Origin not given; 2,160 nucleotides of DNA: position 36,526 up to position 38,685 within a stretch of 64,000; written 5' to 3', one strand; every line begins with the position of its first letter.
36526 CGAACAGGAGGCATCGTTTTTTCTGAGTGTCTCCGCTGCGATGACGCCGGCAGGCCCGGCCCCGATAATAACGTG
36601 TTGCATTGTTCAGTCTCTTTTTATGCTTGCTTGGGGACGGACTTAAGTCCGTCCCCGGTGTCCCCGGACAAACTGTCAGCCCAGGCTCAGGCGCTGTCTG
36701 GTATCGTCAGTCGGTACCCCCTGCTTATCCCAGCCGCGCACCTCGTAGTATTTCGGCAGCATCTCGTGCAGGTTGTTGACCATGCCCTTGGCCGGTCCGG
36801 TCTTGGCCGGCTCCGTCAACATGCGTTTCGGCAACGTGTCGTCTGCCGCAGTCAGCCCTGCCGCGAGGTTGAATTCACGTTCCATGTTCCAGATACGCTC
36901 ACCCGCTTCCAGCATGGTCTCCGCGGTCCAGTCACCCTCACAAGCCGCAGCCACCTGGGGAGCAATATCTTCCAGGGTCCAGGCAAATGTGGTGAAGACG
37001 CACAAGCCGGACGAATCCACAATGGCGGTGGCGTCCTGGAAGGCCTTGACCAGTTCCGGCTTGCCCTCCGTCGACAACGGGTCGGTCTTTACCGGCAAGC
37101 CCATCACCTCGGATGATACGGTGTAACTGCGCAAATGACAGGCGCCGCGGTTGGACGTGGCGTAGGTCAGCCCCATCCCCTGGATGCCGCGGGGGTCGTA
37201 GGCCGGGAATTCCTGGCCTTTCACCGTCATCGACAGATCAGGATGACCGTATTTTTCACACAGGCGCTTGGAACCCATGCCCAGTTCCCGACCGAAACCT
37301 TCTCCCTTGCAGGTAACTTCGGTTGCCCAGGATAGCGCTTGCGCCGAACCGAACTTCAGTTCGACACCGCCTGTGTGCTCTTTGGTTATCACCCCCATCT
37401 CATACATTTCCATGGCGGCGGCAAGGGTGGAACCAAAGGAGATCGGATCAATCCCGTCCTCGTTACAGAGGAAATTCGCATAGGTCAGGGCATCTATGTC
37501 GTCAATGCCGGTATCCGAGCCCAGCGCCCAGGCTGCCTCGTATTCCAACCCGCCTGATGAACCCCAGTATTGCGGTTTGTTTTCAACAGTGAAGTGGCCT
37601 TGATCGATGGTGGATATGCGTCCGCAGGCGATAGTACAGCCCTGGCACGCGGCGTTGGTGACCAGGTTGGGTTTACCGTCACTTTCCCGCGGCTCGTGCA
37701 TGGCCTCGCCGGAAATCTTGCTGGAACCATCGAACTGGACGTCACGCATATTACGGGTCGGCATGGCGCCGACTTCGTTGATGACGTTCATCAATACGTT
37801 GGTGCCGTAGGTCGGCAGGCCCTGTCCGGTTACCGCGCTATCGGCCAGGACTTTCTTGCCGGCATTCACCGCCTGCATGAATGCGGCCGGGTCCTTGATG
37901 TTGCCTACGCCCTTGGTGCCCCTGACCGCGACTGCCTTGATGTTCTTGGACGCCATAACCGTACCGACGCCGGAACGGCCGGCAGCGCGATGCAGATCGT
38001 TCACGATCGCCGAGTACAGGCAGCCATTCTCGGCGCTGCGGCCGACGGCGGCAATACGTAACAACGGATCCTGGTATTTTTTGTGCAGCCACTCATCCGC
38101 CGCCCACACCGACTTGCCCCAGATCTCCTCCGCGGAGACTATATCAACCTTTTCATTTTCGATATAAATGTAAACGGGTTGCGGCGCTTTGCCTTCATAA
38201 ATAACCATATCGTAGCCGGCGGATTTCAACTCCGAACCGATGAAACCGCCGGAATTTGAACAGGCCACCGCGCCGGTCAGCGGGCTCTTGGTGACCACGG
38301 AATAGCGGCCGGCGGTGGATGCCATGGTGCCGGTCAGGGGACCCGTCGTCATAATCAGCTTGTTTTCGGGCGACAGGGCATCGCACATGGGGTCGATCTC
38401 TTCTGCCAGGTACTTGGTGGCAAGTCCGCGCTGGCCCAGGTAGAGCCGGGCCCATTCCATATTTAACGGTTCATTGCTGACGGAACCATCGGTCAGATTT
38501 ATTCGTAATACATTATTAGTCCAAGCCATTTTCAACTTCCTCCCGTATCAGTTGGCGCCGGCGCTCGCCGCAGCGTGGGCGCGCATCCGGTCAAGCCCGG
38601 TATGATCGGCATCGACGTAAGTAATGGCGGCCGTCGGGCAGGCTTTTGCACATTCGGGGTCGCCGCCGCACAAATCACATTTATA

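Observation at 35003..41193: Tungsten AOR operon shares a divergent promoter with PQQ-alcohol-dehydrogenase accessory genes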

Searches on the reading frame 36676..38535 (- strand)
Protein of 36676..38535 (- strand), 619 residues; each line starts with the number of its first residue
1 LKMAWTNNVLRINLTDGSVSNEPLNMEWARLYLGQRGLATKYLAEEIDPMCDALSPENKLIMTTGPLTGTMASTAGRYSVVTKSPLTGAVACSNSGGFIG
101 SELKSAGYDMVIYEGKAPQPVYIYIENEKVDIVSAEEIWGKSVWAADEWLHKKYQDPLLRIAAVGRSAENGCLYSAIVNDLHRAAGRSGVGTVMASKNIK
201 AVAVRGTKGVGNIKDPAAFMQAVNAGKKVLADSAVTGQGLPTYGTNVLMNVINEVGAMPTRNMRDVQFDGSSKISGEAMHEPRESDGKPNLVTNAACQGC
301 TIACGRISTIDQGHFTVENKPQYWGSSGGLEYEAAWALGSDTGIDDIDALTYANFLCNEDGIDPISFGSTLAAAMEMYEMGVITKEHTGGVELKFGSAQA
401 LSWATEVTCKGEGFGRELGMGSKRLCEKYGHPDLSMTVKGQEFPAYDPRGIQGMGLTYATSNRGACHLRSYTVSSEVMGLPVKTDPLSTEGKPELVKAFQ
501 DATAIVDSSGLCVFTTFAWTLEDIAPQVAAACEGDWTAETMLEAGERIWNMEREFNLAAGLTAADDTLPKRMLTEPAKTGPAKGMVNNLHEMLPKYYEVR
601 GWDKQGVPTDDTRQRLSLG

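Call 3: search_protein_families(library=pfam, proteins=[window:36676-38535:-])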
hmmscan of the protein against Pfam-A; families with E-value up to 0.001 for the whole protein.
window:36676-38535:- (619 aa): 2 families
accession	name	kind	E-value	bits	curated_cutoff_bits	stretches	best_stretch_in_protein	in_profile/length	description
PF01314.23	AFOR_C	-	3.5e-143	477.8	27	1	225-618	5-385/385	Aldehyde ferredoxin oxidoreductase, domains 2 & 3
PF02730.20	AFOR_N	-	1.1e-75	254.2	29.8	1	8-207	2-199/199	Aldehyde ferredoxin oxidoreductase, N-terminal domain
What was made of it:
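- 36676..38529 (-): aorB: tungsten-pterin catalytic subunit (617 aa from the ATG; the ORF begins at a TTG at 38535). AFOR_N and AFOR_C (call 3).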

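Call 4: search_protein_families(library=ncbifam, proteins=[window:36676-38535:-])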
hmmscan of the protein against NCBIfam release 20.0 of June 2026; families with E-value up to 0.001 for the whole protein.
window:36676-38535:- (619 aa): 2 families
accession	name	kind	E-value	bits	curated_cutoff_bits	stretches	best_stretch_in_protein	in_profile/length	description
NF007354.0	PRK09849.1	equivalog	4e-53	181.1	868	1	3-220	6-220/703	aldehyde ferredoxin oxidoreductase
NF040818.1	GAPOR_Arch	equivalog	3.1e-10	39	1300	1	8-132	4-125/654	glyceraldehyde-3-phosphate:ferredoxin oxidoreductase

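Call 10: find_homologous_proteins(query=window:36676-38535:-, max_evalue=1e-50)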
Query window:36676-38535:- (619 aa): 8000 proteins with E <= 1e-50 among 8000 candidates; the best 120 are listed.
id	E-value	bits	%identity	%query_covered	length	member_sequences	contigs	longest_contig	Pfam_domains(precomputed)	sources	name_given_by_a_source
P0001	0.0e+0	1408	99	100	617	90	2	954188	PF02730.21,PF01314.24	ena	-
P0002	0.0e+0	1322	91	100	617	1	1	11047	PF02730.21,PF01314.24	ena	-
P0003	0.0e+0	1318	90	100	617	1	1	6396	PF02730.21,PF01314.24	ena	-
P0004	0.0e+0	1316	90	100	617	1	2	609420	PF02730.21,PF01314.24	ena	-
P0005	0.0e+0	1316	90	100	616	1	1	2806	PF02730.21,PF01314.24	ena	-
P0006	0.0e+0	1315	90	100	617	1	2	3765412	PF02730.21,PF01314.24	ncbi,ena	-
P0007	0.0e+0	1315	90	100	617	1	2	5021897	PF02730.21,PF01314.24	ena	-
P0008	0.0e+0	1314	90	100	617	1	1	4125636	PF02730.21,PF01314.24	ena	-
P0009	0.0e+0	1310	90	100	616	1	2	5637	PF02730.21,PF01314.24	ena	-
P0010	0.0e+0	1309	90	100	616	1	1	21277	PF02730.21,PF01314.24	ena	-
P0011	0.0e+0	1308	90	100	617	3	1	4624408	PF02730.21,PF01314.24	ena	-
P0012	0.0e+0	1308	90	100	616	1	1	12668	PF02730.21,PF01314.24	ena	-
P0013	0.0e+0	1305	89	100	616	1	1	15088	PF02730.21,PF01314.24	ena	-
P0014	0.0e+0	1305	89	100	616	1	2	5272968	PF02730.21,PF01314.24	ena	-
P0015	0.0e+0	1305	89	100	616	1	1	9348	PF02730.21,PF01314.24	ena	-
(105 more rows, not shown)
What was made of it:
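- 36676..38529 (-): Homologues are 616-617 aa (call 10).
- Checked: The likely start is the ATG at 38529, giving 617 aa like its homologues (calls 3, 10).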

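Call 11: find_related_loci(query=window:36676-38535:-, collection=genome_contigs, flank=8000)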
Query window:36676-38535:- (619 aa) in genome_contigs; peptide patterns used: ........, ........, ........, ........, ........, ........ (x = any residue, [..] = any of these).
599 stretches matched a pattern (row limit reached: there are more); 595 encode a relative of the query (tblastn E <= 1e-3); the best 80 are kept; 80 distinct loci.
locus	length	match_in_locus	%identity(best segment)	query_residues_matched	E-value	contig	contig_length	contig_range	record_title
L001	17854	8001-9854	92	2-619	0e+0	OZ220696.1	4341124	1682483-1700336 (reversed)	MAG: Gammaproteobacteria bacterium isolate 0e11e2d6-1b48-4829-982c-b9eef2b3ec67 genome assembly, chromosome: 1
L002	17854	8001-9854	90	1-618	0e+0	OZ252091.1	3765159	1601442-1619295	MAG: Gammaproteobacteria bacterium isolate f7934692-cb9f-4e17-b797-9e641a068a6d genome assembly, chromosome: 1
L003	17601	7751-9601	89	2-618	0e+0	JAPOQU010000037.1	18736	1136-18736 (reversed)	MAG: Gammaproteobacteria bacterium isolate APA_bin_93 c_000000213076, whole genome shotgun sequence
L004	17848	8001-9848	89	3-618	0e+0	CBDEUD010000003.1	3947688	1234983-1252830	MAG: Gammaproteobacteria bacterium isolate 6e6111ba-c27c-4040-81f0-885b4b8a4f34 genome assembly, contig: contig_3, whole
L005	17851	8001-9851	89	2-618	0e+0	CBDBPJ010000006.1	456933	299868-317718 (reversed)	MAG: Gammaproteobacteria bacterium isolate bb6b15c1-335f-4c8a-84a7-a05bc1b1d3fd genome assembly, contig: contig_6, whole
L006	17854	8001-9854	89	1-618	0e+0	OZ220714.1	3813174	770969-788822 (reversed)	MAG: Gammaproteobacteria bacterium isolate 1a8f7f40-8cb6-4f94-a6e0-ecd99667d799 genome assembly, chromosome: 1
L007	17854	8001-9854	89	1-618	0e+0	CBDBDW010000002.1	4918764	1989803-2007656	MAG: Gammaproteobacteria bacterium isolate 554e3a7e-5989-4f2a-9094-f6ca052332fc genome assembly, contig: contig_2, whole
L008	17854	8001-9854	88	1-618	0e+0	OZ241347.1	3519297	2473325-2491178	MAG: Gammaproteobacteria bacterium isolate 902cf1fa-e630-4afc-8fc8-97bfb37d8fab genome assembly, chromosome: 1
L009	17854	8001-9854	87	1-618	0e+0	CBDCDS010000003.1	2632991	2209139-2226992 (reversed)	MAG: Gammaproteobacteria bacterium isolate 7018d805-9e79-4280-bfa5-16e89684b7f5 genome assembly, contig: contig_3, whole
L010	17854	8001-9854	87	1-618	0e+0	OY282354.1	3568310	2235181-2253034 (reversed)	MAG: uncultured Gammaproteobacteria bacterium isolate b1fdf0bb-5270-493a-8425-87954a876b58 genome assembly, chromosome:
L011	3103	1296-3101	89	1-602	0e+0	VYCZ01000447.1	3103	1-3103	MAG: Gammaproteobacteria bacterium isolate SB0675_bin_28 NODE_9851_length_3103_cov_3.132218, whole genome shotgun sequen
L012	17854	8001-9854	83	2-618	0e+0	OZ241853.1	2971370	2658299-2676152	MAG: Gammaproteobacteria bacterium isolate 9f978ea2-b772-4466-b0fc-4a38a3b03b23 genome assembly, chromosome: 1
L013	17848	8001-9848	79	3-618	0e+0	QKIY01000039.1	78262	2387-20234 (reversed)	MAG: Gammaproteobacteria bacterium isolate SZUA-592 scaffold_438, whole genome shotgun sequence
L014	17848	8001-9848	79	3-618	0e+0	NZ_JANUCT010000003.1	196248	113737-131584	Methylohalomonas lacus strain HMT 1 Ga0466805_03, whole genome shotgun sequence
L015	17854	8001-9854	78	1-618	0e+0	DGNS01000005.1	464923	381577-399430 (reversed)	MAG TPA_asm: Thiotrichaceae bacterium UBA4486 UBA4486_contig_37, whole genome shotgun sequence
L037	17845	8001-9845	77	4-618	0e+0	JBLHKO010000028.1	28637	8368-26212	MAG: Gammaproteobacteria bacterium isolate 3300054698_163 Ga0535670_0002112, whole genome shotgun sequence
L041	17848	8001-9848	76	3-618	0e+0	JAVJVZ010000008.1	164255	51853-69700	MAG: Gammaproteobacteria bacterium isolate C2-GNP5-20 k141_25274, whole genome shotgun sequence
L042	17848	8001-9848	77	3-618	0e+0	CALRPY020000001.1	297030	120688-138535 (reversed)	MAG: Hydrogenophaga intermedia isolate JJ-CU23-05-3-mx-bin502 genome assembly, contig: JJ-NR103-41-C28, whole genome sho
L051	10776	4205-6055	75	2-618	0e+0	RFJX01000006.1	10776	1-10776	MAG: Gammaproteobacteria bacterium isolate J113 k99_35422, whole genome shotgun sequence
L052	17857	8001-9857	75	1-618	0e+0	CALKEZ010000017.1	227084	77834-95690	MAG: uncultured Gammaproteobacteria bacterium isolate S2_Bin_METABAT__254_1 genome assembly, contig: c_000004380633, who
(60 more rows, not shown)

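Call 19: search_solved_structures(query=window:36676-38535:-, max_evalue=1e-20, show_alignments=1)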
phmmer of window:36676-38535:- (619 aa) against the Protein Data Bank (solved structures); distinct sequences matched with E-value up to 1e-20: 9.
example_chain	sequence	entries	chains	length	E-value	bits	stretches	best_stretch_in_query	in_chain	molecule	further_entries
8c0z_A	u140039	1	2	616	4.1e-295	983.4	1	3-618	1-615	Aldehyde:ferredoxin oxidoreductase,tungsten-containing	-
9mqx_D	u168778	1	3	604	1.3e-205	687.8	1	5-617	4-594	Aldehyde:ferredoxin oxidoreductase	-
1aor_A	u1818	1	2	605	3.1e-174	584.2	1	8-608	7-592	ALDEHYDE FERREDOXIN OXIDOREDUCTASE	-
9g7j_A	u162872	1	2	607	1.2e-169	569.1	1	5-618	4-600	Aldehyde ferredoxin oxidoreductase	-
9q1t_A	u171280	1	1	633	1.7e-117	396.8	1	7-612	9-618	Tungsten-dependent aldehyde oxidoreductase WOR83 from Haloferax volcanii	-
1b25_A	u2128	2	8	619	2.3e-75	257.6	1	4-618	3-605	PROTEIN (FORMALDEHYDE FERREDOXIN OXIDOREDUCTASE) | FORMALDEHYDE FERREDOXIN OXIDOREDUCTASE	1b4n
6x6u_A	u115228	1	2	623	4.5e-49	170.8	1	4-619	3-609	Formaldehyde:ferredoxin oxidoreductase wor5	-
6x1o_A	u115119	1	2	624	4.5e-49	170.8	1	4-619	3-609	Formaldehyde:ferredoxin oxidoreductase wor5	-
4z3w_A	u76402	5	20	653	8.7e-47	163.2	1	1-211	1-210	Benzoyl-CoA reductase, putative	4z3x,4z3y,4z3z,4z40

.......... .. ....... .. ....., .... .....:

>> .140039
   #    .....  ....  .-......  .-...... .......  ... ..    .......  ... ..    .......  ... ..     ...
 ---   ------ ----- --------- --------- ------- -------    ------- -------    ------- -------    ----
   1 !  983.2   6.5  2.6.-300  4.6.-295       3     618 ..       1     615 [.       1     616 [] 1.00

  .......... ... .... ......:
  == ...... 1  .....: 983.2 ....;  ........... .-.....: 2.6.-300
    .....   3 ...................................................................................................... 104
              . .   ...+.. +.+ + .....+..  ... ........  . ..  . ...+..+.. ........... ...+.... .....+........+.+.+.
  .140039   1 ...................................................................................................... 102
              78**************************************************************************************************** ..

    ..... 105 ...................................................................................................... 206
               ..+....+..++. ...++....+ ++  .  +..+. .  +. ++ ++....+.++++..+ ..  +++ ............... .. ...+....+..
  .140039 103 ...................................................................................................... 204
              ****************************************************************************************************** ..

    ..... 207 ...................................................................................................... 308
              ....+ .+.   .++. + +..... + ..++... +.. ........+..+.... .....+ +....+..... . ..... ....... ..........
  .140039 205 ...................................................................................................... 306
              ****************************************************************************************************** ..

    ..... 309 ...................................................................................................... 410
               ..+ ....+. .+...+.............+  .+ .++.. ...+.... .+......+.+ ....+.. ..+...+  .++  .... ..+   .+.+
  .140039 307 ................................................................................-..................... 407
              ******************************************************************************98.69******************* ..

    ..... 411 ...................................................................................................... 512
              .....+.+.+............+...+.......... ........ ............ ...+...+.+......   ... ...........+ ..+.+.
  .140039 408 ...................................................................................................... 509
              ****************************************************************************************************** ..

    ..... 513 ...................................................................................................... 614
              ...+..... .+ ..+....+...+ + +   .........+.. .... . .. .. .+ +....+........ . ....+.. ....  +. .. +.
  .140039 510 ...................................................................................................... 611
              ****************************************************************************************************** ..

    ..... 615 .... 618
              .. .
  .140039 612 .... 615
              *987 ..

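Call 39: search_protein_families(library=pfam, proteins=[L001:267-2666:-, L007:2546-4168:+, L009:12886-14409:+, L012:375-1958:+, L037:12468-14459:-, L037:14908-16566:+, L042:13914-15590:-, L051:8367-10682:+, L052:14907-17045:+, L041:2699-5233:+], max_evalue=0.000001)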
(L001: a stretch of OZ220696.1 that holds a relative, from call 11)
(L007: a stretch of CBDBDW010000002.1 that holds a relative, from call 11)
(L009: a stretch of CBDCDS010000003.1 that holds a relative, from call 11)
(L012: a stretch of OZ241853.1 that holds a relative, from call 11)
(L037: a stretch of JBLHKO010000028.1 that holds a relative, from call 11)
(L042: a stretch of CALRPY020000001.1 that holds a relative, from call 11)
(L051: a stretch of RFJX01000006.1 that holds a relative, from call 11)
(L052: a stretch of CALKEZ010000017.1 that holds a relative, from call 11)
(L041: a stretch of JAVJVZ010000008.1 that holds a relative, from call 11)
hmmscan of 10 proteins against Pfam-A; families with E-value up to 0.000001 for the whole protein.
L001:267-2666:- (799 aa): 2 families
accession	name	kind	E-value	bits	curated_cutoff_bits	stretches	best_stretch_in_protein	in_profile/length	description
PF00593.30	TonB_dep_Rec_b-barrel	-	5.7e-42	145.5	27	1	322-763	44-435/436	TonB dependent receptor-like, beta-barrel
PF07715.20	Plug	-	2.1e-17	64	23.9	1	75-185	2-107/107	TonB-dependent Receptor Plug Domain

L007:2546-4168:+ (540 aa): 7 families
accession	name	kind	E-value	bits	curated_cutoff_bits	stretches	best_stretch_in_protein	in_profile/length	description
PF00743.25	FMO-like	-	2.8e-46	158.5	22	2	22-262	1-244/532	Flavin-binding monooxygenase-like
PF07992.20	Pyr_redox_2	-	6.8e-20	72.1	26.1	1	24-239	2-179/291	Pyridine nucleotide-disulphide oxidoreductase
PF13738.12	Pyr_redox_3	-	3.7e-14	53.1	30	1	27-237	2-200/305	Pyridine nucleotide-disulphide oxidoreductase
PF13450.12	NAD_binding_8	-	7e-12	45.9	21.9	1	27-81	1-54/68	NAD(P)-binding Rossmann-like domain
PF01266.30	DAO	-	5.5e-10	39.7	27.9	0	25-59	2-37/353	FAD dependent oxidoreductase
PF00070.33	Pyr_redox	-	1.3e-08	35.7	22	0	203-237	1-35/82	Pyridine nucleotide-disulphide oxidoreductase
PF00890.30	FAD_binding_2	-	8.5e-07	28.9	20.4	0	27-64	4-41/414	FAD binding domain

L009:12886-14409:+ (507 aa): 1 family
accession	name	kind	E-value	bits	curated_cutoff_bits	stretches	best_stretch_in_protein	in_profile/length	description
PF03050.20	DDE_Tnp_IS66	-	2.1e-42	145.9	23.1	1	172-447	3-282/284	Transposase IS66 family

L012:375-1958:+ (527 aa): 3 families
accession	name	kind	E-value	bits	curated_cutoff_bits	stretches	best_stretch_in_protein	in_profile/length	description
PF01593.30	Amino_oxidase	-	2.8e-13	50.4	19.8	1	16-496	4-421/443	Flavin containing amine oxidoreductase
PF13450.12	NAD_binding_8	-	1e-07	32.6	21.9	1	8-56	1-47/68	NAD(P)-binding Rossmann-like domain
PF01266.30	DAO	-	1.3e-07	32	27.9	0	5-41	1-37/353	FAD dependent oxidoreductase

L037:12468-14459:- (663 aa): 4 families
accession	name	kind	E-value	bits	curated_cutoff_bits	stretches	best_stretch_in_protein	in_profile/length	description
PF00158.32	Sigma54_activat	-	6.8e-62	208.5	20.2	1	339-506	1-167/168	Sigma-54 interaction domain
PF25601.1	AAA_lid_14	-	9.2e-18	64.3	27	1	513-590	2-79/87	AAA+ ATPase lid domain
PF14532.12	Sigma54_activ_2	-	5.1e-13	49.9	25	1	352-511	13-138/138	Sigma-54 interaction domain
PF02954.25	HTH_8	-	3e-10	40.1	22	1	612-649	5-42/42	Bacterial regulatory protein, Fis family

L037:14908-16566:+ (552 aa): 1 family
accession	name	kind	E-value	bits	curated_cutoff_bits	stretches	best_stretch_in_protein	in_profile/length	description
PF06980.17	DUF1302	-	1.4e-13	51.2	23.2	1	28-552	17-541/541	Protein of unknown function (DUF1302)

L042:13914-15590:- (558 aa): 0 families

L051:8367-10682:+ (771 aa): 4 families
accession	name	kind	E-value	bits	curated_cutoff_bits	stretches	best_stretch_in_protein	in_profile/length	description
PF01580.24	FtsK_SpoIIIE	-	1.4e-77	260.6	24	1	386-599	2-221/221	FtsK/SpoIIIE family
PF13491.11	FtsK_4TM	-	2.7e-43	148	23.1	1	27-199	3-171/171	4TM region of DNA translocase FtsK/SpoIIIE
PF17854.6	FtsK_alpha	-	1e-31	109.6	22.9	1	278-378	1-101/101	FtsK alpha domain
PF09397.16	FtsK_gamma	-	1.7e-26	92.1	30.6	1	705-765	2-62/63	Ftsk gamma domain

L052:14907-17045:+ (712 aa): 3 families
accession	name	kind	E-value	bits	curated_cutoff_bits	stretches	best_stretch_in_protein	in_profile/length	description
PF19278.4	Hydant_A_C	-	5.4e-85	284.1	21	1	521-711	2-192/193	Hydantoinase/oxoprolinase C-terminal domain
PF01968.24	Hydantoinase_A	-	4.6e-81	272.7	22.9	1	222-507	1-289/291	Hydantoinase/oxoprolinase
PF05378.19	Hydant_A_N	-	7.8e-35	120.6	25.2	1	10-195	2-173/176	Hydantoinase/oxoprolinase N-terminal region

L041:2699-5233:+ (844 aa): 2 families
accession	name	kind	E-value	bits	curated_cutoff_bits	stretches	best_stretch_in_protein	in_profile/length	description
PF00593.30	TonB_dep_Rec_b-barrel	-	3.2e-44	152.9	27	1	246-798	19-436/436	TonB dependent receptor-like, beta-barrel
PF07715.20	Plug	-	4.3e-11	43.7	23.9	1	67-178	4-107/107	TonB-dependent Receptor Plug Domain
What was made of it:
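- TonB-dependent receptor (call 39).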

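Call 76: search_dna_similar(query=window:36676-38535:-, collection=plasmids, mode=protein, max_rows=15, max_evalue=1e-50)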
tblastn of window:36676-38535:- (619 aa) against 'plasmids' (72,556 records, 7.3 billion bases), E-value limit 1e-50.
Records with a match: 66; places in all: 84; records where one place covers at least 80% of the query: 66.
Best place of each record, by identity: <60% 66.
By first word of the organism name: Haladaptatus 8; Haloferax 6; Azospirillum 5; Halomarina 4; Halorientalis 3; Natrinema 3; Haloterrigena 3; Natribaculum 3; Natronorubrum 3; Haloprofundus 3; and 20 more.
By predicted mobility (MOB-suite, as given by PLSDB): non-mobilizable 63; mobilizable 2; conjugative 1.
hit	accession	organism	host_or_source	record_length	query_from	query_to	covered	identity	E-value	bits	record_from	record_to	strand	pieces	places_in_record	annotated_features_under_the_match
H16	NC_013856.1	Azospirillum sp. B510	-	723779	5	611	98%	51.1%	0e+0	583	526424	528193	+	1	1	aldehyde ferredoxin oxidoreductase family protein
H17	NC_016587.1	Azospirillum lipoferum 4B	-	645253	5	618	99%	50.3%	0e+0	590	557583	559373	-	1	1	aldehyde ferredoxin oxidoreductase family protein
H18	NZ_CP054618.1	Azospirillum oryzae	cell culture,soil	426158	5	618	99%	50.2%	0e+0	587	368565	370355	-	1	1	aldehyde ferredoxin oxidoreductase family protein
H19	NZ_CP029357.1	Azospirillum thermophilum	cell culture,hot spring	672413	5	618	99%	49.7%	0e+0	592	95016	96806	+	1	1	aldehyde ferredoxin oxidoreductase family protein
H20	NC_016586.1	Azospirillum lipoferum 4B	-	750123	5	618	99%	49.7%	0e+0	578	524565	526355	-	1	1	aldehyde ferredoxin oxidoreductase family protein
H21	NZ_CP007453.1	Peptoclostridium acidaminophilum DSM 3953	black mud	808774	1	618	100%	47.1%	2e-168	539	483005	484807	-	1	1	aldehyde ferredoxin oxidoreductase family protein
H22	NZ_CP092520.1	Cetobacterium somerae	Danio rerio,tissue sample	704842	1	618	100%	46.0%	8e-167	535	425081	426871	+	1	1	aldehyde ferredoxin oxidoreductase family protein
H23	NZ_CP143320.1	Cetobacterium somerae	intestine of Yellow Catfish,pure culture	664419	1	618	100%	46.0%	2e-166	533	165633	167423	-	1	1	aldehyde ferredoxin oxidoreductase family protein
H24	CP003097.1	Thermovirga lienii DSM 17291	production water from an oil well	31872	3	618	100%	44.7%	2e-155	502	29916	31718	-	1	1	tungsten-dependent aldehyde:ferredoxin oxidoreductase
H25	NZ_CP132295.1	Natronococcus sp. AD-5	cell culture,sediment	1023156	5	610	98%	38.4%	4e-111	374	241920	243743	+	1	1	record has no annotation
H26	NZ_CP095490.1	Halorientalis marina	cell culture,salt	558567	5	618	99%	37.8%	2e-114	383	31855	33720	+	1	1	aldehyde ferredoxin oxidoreductase family protein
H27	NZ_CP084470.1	Natrinema salinisoli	cell culture,saline soil sediment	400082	5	610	98%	38.0%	5e-112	376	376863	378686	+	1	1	aldehyde ferredoxin oxidoreductase family protein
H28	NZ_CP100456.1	Halomarina sp. BND7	cell culture,sediment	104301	5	618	99%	37.2%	1e-114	384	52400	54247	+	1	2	aldehyde ferredoxin oxidoreductase family protein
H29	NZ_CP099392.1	Natronococcus sp. CG52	cell culture,salt lake sediment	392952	5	618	99%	36.9%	3e-113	380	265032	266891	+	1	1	aldehyde ferredoxin oxidoreductase family protein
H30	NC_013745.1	Haloterrigena turkmenica DSM 5511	-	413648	5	618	99%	36.6%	2e-109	369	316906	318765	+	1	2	aldehyde ferredoxin oxidoreductase family protein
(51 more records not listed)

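Call 85: search_protein_families(library=ncbifam, proteins=[L052:5978-7135:-], max_evalue=1e-8)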
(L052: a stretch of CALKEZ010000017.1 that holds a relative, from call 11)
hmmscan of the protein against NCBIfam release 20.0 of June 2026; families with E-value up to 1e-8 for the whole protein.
L052:5978-7135:- (385 aa): 1 family
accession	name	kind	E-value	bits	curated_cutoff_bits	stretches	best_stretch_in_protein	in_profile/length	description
NF008485.2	PRK11388.1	equivalog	5.2e-26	91.1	551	1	37-319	16-299/643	dihydroxyacetone kinase operon transcriptional regulator DhaR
